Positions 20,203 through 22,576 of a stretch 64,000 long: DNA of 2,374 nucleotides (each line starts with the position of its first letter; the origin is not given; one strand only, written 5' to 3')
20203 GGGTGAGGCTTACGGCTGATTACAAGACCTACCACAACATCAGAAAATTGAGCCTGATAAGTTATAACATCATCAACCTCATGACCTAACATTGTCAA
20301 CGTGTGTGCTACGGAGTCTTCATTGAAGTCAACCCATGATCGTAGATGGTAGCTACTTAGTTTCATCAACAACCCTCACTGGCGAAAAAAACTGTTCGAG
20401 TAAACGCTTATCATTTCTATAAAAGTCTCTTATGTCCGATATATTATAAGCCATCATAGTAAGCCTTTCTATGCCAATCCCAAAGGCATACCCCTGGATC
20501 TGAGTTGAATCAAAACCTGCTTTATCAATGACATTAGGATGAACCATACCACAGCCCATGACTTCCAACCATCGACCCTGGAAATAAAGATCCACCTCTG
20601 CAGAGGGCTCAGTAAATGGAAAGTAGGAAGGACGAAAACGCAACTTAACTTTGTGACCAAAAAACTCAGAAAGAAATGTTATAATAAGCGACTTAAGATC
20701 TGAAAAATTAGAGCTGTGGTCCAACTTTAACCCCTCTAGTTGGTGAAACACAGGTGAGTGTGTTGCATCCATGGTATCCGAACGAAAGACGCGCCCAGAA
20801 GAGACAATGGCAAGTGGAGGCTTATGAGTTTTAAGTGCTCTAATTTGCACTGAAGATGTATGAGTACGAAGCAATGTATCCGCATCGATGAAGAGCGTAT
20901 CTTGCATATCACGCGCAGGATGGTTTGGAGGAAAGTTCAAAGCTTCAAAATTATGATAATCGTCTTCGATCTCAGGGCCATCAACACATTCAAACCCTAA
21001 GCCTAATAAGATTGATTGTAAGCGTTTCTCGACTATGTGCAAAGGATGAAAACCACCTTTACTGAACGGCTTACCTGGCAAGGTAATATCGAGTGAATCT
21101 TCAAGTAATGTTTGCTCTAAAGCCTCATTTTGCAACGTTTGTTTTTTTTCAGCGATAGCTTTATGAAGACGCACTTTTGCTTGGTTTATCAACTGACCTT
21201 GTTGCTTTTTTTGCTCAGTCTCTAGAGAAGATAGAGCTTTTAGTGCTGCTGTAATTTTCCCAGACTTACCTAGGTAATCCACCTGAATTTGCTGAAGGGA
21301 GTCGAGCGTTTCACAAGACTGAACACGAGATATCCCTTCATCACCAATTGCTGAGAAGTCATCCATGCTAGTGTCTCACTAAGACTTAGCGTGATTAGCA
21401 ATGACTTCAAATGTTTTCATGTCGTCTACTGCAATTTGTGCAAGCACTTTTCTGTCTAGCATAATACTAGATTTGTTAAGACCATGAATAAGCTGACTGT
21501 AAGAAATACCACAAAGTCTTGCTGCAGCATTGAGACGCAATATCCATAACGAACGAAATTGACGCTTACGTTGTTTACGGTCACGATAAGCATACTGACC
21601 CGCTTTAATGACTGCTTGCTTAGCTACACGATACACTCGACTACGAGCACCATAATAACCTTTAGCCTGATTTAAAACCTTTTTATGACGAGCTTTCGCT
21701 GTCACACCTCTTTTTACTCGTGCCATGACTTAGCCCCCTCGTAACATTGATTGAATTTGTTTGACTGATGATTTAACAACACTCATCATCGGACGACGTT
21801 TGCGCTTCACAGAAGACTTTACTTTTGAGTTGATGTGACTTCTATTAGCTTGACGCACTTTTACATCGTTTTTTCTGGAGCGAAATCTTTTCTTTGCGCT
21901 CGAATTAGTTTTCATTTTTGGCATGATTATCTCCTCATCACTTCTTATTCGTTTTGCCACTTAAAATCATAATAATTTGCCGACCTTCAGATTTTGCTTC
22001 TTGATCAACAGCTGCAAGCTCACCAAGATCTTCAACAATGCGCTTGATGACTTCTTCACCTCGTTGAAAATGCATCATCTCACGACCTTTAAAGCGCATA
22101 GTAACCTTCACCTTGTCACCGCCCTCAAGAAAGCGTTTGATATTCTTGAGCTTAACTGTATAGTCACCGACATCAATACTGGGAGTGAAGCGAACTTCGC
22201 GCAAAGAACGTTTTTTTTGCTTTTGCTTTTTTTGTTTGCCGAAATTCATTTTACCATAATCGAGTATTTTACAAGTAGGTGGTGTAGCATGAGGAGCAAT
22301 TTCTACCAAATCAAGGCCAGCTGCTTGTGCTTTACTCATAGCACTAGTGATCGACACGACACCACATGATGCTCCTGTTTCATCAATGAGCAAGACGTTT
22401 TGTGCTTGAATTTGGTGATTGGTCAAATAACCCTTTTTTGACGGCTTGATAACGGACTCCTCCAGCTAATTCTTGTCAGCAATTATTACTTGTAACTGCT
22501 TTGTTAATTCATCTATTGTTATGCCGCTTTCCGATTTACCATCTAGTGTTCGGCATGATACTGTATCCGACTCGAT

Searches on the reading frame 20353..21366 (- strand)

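Call 16: search_protein_families(library=pfam, proteins=[window:20353-21366:-], max_evalue=0.001)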
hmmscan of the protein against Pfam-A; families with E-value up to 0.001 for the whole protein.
window:20353-21366:- (337 aa): 2 families
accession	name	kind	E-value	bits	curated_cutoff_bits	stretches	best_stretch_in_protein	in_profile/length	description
PF01409.25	tRNA-synt_2d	-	5.5e-96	321.2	19.8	1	92-326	2-246/246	tRNA synthetases class II core domain (F)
PF02912.23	Phe_tRNA-synt_N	-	4.3e-19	68.7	22.3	1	20-87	2-69/69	Aminoacyl tRNA synthetase class II, N-terminal domain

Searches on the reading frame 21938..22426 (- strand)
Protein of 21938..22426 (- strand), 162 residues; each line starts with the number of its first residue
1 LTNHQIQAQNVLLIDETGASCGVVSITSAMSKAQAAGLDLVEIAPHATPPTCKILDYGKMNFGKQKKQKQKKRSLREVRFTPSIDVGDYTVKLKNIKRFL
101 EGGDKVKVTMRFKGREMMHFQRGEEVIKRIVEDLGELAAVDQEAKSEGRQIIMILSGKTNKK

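Call 16: search_protein_families(library=pfam, proteins=[window:21938-22426:-], max_evalue=0.001)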
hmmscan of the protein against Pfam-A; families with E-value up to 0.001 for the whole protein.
window:21938-22426:- (162 aa): 2 families
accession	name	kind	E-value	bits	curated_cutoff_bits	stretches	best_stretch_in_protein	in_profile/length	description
PF00707.27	IF3_C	-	6.6e-32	109.8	34.8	1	75-157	3-85/86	Translation initiation factor IF-3, C-terminal domain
PF05198.21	IF3_N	-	3.1e-25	88.6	26.9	1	2-70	1-69/70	Translation initiation factor IF-3, N-terminal domain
